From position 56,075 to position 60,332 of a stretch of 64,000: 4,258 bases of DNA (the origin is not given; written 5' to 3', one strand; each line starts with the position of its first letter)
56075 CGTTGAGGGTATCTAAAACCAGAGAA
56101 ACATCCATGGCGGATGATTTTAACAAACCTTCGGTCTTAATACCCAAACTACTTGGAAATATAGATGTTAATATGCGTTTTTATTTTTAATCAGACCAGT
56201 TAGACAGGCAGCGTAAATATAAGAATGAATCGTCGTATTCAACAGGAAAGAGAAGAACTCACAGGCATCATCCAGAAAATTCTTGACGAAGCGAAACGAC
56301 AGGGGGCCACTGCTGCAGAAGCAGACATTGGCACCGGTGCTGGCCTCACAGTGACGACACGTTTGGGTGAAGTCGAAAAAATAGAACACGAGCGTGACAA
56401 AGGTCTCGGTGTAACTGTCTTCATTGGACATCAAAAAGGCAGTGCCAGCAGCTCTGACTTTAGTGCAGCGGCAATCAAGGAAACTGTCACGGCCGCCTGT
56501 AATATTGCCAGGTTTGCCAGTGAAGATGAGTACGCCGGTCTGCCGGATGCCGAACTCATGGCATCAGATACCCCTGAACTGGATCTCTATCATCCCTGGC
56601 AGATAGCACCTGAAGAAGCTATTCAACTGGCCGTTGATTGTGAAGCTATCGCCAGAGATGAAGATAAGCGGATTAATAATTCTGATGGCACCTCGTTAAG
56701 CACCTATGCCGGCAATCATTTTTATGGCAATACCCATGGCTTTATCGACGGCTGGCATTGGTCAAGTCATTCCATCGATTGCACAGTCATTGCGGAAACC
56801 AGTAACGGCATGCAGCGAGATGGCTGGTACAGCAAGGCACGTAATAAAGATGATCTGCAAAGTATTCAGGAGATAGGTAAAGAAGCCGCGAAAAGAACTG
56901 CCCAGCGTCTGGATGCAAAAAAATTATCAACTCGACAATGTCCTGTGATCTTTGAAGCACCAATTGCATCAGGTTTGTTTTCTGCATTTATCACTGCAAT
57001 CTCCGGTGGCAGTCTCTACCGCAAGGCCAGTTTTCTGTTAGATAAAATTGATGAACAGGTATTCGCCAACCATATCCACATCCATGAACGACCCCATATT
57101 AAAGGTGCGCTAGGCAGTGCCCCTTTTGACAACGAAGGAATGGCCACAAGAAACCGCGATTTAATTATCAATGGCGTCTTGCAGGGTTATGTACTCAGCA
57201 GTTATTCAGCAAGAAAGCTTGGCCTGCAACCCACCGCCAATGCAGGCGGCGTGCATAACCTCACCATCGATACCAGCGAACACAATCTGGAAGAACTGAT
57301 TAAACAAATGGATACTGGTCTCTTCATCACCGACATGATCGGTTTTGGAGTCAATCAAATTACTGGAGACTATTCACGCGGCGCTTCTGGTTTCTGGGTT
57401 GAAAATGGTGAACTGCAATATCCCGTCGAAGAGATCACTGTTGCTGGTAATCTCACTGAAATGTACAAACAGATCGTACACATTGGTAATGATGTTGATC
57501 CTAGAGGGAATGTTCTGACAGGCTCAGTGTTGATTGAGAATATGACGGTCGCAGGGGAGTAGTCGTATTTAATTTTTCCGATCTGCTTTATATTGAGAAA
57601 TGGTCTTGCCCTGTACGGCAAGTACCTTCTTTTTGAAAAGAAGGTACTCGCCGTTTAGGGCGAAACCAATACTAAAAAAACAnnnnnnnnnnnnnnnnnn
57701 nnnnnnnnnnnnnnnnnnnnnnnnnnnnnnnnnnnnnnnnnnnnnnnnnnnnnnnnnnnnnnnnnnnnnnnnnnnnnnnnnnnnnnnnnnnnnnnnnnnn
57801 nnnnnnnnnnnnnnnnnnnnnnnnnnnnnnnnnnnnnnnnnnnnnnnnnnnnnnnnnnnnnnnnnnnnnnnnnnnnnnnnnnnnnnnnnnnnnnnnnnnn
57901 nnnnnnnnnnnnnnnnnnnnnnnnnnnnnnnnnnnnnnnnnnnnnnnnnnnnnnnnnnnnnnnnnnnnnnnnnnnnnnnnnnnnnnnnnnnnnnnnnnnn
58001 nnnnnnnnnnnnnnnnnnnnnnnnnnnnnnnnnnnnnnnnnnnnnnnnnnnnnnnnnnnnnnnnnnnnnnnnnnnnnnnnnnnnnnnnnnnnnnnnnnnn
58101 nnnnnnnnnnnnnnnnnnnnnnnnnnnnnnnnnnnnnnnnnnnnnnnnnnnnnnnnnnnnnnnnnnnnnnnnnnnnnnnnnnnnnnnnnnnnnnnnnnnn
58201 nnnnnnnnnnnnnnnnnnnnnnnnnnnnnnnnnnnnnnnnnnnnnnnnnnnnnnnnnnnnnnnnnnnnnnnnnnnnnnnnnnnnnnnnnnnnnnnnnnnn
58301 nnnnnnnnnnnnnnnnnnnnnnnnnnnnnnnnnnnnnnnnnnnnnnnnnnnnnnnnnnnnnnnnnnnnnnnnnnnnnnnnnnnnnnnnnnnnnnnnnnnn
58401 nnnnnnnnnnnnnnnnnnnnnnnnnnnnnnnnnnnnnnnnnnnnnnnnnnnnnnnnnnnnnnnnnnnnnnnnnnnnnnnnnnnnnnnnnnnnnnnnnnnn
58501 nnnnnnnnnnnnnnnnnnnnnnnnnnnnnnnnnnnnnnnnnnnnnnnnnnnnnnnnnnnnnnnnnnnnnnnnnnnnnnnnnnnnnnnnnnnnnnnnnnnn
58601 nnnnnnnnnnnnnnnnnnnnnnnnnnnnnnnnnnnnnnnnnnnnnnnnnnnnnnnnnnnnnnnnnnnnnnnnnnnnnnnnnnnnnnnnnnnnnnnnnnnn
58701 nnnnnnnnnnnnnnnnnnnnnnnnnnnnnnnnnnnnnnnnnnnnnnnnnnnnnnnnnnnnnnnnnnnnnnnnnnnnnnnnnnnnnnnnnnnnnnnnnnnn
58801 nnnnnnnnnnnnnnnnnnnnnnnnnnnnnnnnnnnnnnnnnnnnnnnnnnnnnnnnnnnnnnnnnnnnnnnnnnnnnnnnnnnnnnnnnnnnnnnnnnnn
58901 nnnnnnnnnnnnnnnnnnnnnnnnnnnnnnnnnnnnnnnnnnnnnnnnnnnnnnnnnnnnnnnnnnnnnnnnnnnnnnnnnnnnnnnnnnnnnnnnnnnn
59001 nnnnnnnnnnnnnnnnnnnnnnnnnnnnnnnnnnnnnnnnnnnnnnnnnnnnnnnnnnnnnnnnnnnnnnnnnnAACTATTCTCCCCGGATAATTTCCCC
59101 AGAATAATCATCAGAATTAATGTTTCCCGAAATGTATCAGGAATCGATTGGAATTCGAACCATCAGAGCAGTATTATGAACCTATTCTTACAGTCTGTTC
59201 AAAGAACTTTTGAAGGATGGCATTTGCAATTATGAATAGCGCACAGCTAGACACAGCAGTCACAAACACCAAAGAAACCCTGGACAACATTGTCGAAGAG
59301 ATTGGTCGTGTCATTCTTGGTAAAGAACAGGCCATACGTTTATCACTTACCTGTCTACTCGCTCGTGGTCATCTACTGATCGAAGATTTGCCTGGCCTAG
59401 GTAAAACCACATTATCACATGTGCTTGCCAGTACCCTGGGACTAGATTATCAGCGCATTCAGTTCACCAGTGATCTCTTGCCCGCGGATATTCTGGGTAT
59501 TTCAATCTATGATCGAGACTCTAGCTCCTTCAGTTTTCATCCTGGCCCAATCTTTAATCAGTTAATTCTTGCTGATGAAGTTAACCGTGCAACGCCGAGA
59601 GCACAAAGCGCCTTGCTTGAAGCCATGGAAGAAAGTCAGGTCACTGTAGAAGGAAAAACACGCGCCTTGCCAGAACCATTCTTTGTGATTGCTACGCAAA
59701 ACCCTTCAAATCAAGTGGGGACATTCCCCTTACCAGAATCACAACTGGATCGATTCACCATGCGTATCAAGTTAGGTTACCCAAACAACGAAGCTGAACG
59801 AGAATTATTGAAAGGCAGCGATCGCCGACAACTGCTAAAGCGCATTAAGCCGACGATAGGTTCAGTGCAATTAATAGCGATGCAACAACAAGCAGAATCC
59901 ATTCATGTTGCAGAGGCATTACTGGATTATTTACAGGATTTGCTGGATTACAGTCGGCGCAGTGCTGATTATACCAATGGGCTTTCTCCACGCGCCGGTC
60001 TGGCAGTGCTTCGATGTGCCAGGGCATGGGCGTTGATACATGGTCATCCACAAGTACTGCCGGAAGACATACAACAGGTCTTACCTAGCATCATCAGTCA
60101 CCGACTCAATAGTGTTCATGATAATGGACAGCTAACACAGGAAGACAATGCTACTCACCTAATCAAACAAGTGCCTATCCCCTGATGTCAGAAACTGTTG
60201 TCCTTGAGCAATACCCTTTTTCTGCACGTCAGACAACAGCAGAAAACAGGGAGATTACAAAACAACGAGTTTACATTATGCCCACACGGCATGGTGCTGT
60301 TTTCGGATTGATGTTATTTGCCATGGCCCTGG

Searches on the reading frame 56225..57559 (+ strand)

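Call 53: search_protein_families(library=pfam, proteins=[window:56225-57559:+], max_evalue=0.00001)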
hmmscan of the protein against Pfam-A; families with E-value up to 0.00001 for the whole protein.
window:56225-57559:+ (445 aa): 3 families
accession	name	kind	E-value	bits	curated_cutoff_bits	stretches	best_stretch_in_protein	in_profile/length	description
PF19289.4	PmbA_TldD_3rd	-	2.1e-75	253.1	22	1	236-444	1-220/220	PmbA/TldA metallopeptidase C-terminal domain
PF19290.4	PmbA_TldD_2nd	-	2.1e-17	64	20.9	1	122-229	1-109/109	PmbA/TldA metallopeptidase central domain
PF01523.21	PmbA_TldD_1st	-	7.5e-11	42.5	20.9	1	36-95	6-65/65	PmbA/TldA metallopeptidase domain 1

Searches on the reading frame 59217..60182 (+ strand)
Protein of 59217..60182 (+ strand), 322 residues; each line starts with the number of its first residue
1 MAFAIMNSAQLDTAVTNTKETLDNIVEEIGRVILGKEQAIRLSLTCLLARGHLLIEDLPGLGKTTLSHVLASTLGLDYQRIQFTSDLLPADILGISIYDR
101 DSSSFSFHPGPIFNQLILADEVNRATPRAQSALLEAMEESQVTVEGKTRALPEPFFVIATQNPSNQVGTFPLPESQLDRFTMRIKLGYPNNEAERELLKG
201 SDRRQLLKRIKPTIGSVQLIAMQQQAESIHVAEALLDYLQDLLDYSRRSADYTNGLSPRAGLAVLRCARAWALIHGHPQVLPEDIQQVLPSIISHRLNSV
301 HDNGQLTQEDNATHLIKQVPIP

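Call 53: search_protein_families(library=pfam, proteins=[window:59217-60182:+], max_evalue=0.00001)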
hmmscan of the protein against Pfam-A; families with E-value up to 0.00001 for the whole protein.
window:59217-60182:+ (322 aa): 4 families
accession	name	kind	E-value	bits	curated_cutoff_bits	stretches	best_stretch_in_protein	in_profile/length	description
PF07726.17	AAA_3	-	5.9e-61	204.6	27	1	52-182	1-131/131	ATPase family associated with various cellular activities (AAA)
PF17863.7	AAA_lid_2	-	1.1e-15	57.5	22.7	1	250-298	7-55/74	AAA lid domain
PF07728.20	AAA_5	-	6.6e-13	49.3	22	1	59-180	8-139/139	AAA domain (dynein-related subfamily)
PF20030.5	bpMoxR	-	1.1e-06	28.4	27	1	21-204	2-185/205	MoxR domain in the MoxR-vWA-beta-propeller ternary systems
